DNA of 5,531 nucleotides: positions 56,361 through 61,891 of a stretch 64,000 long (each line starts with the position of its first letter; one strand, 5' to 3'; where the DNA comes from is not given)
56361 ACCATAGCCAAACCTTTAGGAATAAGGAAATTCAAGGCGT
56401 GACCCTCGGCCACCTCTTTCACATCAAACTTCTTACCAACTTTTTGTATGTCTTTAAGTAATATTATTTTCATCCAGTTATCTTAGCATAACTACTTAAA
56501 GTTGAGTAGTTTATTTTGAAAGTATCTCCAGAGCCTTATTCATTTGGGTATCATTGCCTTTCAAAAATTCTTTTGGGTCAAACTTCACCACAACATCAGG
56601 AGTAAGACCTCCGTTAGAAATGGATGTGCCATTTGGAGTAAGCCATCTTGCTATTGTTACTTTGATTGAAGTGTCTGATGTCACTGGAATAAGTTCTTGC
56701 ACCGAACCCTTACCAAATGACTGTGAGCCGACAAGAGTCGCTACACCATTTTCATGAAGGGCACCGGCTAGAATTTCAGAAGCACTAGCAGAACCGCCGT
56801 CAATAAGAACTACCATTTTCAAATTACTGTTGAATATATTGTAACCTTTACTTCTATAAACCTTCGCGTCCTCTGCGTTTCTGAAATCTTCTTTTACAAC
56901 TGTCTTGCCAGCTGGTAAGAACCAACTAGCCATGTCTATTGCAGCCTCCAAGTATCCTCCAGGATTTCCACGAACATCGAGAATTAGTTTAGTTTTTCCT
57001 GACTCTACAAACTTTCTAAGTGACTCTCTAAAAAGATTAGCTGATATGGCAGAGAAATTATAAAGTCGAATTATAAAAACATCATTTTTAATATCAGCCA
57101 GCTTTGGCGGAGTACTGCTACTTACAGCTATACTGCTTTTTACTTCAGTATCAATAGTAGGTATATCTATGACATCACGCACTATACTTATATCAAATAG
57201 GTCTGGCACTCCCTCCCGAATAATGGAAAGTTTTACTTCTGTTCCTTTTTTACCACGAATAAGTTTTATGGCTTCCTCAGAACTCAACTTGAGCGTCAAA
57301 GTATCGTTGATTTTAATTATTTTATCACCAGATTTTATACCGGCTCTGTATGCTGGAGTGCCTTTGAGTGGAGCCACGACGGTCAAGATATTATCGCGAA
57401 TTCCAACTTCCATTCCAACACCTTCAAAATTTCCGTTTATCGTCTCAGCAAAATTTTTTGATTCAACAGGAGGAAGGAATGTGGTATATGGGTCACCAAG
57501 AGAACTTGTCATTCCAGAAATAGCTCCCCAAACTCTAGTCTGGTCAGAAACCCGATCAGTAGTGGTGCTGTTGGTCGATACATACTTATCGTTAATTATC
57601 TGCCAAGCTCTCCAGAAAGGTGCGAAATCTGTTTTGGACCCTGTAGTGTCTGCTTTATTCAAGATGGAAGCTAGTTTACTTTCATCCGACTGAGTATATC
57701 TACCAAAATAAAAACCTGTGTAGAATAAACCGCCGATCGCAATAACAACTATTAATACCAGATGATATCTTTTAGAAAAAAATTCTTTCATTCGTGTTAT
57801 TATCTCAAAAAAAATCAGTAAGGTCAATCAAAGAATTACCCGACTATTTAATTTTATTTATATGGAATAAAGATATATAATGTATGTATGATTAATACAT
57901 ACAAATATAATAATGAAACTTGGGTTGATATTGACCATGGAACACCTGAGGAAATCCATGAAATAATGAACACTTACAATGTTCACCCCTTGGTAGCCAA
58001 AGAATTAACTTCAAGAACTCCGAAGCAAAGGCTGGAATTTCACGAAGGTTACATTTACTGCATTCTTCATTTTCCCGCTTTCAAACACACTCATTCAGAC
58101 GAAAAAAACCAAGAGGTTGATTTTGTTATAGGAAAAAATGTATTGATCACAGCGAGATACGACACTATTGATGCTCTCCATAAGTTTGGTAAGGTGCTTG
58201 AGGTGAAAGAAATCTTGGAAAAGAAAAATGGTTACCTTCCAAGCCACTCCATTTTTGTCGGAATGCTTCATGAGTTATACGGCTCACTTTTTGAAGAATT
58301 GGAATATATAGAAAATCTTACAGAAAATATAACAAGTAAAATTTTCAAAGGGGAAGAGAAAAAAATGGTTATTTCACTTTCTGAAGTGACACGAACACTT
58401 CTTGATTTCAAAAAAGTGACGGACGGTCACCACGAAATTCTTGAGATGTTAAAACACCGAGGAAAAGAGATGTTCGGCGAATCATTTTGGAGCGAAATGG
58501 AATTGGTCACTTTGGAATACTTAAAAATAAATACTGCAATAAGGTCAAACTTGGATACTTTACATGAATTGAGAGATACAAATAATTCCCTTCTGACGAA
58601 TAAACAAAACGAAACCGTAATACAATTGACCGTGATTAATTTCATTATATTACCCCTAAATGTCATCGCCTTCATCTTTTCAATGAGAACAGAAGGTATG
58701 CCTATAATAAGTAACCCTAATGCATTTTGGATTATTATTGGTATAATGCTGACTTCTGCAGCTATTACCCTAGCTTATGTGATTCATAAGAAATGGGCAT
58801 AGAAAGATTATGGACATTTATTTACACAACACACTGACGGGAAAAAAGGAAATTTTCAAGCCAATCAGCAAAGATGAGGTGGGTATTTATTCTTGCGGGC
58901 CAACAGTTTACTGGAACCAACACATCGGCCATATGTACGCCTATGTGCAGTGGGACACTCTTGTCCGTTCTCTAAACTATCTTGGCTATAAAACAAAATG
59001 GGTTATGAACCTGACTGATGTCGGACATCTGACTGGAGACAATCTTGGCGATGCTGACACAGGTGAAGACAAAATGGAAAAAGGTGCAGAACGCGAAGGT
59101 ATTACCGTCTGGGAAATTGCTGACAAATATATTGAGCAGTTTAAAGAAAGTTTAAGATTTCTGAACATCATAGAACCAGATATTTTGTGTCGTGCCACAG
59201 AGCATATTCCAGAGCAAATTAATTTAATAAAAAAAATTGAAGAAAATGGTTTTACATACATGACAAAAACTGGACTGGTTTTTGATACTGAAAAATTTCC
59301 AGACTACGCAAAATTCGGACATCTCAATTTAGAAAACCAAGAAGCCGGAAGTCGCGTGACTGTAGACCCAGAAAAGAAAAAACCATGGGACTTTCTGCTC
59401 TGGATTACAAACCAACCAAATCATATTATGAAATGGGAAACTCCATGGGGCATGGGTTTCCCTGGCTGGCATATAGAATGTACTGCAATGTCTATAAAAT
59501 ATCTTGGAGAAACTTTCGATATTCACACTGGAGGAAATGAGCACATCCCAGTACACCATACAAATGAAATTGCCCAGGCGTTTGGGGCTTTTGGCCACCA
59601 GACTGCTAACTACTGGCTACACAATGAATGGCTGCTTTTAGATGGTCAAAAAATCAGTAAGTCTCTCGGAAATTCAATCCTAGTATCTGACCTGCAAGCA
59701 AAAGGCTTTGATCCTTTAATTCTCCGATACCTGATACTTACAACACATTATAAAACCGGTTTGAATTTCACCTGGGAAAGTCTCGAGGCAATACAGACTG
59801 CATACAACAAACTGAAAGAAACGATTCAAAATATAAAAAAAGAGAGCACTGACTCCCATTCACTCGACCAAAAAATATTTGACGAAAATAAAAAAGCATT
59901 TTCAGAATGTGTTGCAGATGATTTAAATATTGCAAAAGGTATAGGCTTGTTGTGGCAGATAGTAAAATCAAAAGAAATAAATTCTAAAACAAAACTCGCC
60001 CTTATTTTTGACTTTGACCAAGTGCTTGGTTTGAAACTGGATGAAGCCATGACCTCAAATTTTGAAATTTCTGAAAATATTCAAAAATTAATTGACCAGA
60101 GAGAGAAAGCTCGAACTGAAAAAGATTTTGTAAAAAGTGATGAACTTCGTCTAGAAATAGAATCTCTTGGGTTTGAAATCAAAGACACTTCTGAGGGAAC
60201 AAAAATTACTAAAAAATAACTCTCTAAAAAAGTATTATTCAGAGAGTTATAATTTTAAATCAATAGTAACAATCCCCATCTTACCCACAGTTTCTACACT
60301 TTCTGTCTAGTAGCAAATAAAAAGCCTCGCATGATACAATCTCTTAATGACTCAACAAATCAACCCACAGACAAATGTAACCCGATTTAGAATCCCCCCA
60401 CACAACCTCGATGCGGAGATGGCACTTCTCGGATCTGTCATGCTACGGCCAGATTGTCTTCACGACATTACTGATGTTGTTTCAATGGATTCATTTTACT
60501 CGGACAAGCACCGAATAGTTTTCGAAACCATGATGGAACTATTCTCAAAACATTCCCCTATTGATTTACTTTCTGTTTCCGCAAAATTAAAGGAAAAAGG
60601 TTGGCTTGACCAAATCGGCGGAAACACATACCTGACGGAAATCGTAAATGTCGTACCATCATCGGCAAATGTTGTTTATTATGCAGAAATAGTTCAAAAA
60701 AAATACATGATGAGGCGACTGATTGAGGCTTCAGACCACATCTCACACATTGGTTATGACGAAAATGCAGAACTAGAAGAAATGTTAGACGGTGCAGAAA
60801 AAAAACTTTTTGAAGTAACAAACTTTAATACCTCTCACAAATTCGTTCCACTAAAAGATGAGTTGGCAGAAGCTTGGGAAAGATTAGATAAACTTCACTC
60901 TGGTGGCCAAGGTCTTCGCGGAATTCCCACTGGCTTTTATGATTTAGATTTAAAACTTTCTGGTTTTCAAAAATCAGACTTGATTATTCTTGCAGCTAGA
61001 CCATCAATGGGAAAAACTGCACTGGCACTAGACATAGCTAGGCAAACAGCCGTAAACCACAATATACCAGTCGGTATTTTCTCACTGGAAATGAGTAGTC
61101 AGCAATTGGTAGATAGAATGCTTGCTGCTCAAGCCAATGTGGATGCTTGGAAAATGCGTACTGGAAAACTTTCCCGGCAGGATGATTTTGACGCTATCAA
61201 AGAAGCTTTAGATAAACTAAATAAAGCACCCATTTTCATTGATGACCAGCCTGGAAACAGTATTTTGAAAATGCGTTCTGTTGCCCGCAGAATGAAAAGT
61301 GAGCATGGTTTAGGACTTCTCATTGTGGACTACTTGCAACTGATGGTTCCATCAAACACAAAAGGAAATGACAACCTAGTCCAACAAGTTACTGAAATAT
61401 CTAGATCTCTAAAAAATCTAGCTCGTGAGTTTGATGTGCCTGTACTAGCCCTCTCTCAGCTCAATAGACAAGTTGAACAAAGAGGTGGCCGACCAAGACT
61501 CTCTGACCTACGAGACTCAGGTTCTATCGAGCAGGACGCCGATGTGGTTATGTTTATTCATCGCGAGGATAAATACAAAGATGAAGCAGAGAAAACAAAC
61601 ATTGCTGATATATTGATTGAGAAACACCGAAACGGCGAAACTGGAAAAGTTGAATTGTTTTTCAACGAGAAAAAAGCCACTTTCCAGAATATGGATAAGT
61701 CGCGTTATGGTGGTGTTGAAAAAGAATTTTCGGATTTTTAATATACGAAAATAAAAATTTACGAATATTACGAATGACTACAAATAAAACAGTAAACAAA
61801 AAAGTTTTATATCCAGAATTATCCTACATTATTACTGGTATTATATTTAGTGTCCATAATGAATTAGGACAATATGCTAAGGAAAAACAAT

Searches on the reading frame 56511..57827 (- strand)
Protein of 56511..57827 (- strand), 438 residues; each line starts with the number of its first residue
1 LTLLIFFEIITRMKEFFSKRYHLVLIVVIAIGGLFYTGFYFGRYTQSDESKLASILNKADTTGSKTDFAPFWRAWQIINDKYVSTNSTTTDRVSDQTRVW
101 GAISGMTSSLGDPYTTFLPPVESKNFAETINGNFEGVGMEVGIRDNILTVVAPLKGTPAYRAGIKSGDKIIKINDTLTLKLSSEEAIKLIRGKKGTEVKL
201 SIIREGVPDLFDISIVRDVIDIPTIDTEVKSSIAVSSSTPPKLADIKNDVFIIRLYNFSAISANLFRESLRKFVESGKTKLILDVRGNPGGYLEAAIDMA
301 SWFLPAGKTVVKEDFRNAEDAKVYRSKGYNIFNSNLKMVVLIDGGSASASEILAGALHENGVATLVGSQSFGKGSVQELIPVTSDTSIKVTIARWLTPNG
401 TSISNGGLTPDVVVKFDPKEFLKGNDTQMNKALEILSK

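Call 83: search_protein_families(library=pfam, proteins=[window:56511-57827:-], max_evalue=0.00001)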
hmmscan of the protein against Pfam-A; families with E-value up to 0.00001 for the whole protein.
window:56511-57827:- (438 aa): 5 families
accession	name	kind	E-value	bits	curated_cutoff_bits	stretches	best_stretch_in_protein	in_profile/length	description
PF03572.23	Peptidase_S41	-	1.5e-47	161.7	24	1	252-414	4-165/165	Peptidase family S41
PF17820.7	PDZ_6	-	3e-10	40.1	27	1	150-204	2-54/54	PDZ domain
PF00595.29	PDZ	-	2.1e-09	38.1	23.2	1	145-202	24-80/81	PDZ domain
PF13180.12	PDZ_2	-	2.5e-09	37.7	27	1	138-214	4-79/80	PDZ domain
PF22694.1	CtpB_N-like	-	1.3e-07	32.4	27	1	38-117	7-80/85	Activating protease CtpB N-terminal domain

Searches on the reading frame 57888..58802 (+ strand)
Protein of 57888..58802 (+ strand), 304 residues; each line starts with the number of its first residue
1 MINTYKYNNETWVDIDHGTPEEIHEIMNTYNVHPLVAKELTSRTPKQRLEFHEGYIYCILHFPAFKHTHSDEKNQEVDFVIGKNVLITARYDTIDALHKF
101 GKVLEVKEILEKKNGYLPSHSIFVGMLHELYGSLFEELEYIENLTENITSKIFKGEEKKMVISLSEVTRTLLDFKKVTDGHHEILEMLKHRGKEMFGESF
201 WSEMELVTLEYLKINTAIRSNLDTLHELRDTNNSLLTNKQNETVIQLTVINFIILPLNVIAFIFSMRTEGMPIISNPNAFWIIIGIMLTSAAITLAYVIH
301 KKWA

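Call 83: search_protein_families(library=pfam, proteins=[window:57888-58802:+], max_evalue=0.00001)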
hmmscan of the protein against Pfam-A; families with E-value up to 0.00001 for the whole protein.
window:57888-58802:+ (304 aa): 1 family
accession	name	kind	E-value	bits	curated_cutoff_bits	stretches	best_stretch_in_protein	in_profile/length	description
PF01544.23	CorA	-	5.7e-45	154.3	27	1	11-298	5-290/292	CorA-like Mg2+ transporter protein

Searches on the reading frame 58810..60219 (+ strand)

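Call 83: search_protein_families(library=pfam, proteins=[window:58810-60219:+], max_evalue=0.00001)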
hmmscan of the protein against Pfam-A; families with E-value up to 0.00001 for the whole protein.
window:58810-60219:+ (469 aa): 4 families
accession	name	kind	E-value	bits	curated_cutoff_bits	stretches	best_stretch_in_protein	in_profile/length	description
PF01406.26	tRNA-synt_1e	-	3.1e-89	299.8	27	1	16-328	2-299/301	tRNA synthetases class I (C) catalytic domain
PF09334.17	tRNA-synt_1g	-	3e-14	53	20.1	1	249-341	295-385/391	tRNA synthetases class I (M)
PF01921.24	tRNA-synt_1f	-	6.2e-07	29.1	27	0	242-349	241-346/360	tRNA synthetases class I (K)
PF00133.28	tRNA-synt_1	-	1.3e-06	27.9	22.7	0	21-121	22-125/414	tRNA synthetases class I (I, L, M and V)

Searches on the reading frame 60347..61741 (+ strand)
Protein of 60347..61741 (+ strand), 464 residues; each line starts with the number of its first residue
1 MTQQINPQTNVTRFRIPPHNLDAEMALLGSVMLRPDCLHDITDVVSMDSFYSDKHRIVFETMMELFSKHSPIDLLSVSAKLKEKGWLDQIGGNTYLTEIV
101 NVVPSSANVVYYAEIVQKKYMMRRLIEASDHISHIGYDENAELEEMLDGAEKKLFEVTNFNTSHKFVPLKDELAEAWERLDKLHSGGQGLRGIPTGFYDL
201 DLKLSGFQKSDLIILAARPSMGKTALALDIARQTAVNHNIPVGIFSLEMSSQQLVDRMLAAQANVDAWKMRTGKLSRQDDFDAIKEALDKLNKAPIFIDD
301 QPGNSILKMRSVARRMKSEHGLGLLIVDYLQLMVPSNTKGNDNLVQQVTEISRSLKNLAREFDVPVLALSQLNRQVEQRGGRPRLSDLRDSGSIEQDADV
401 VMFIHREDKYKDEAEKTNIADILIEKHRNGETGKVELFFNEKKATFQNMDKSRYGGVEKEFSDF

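Call 83: search_protein_families(library=pfam, proteins=[window:60347-61741:+], max_evalue=0.00001)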
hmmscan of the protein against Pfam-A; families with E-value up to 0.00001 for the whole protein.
window:60347-61741:+ (464 aa): 3 families
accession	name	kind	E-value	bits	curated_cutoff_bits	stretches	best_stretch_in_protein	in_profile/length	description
PF03796.21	DnaB_C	-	3.2e-103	345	27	1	192-448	1-255/255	DnaB-like helicase C terminal domain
PF00772.26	DnaB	-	6.8e-34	116.5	23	1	17-117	2-102/103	DnaB-like helicase N terminal domain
PF13481.12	AAA_25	-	1.8e-13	51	27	1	209-372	32-190/195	AAA domain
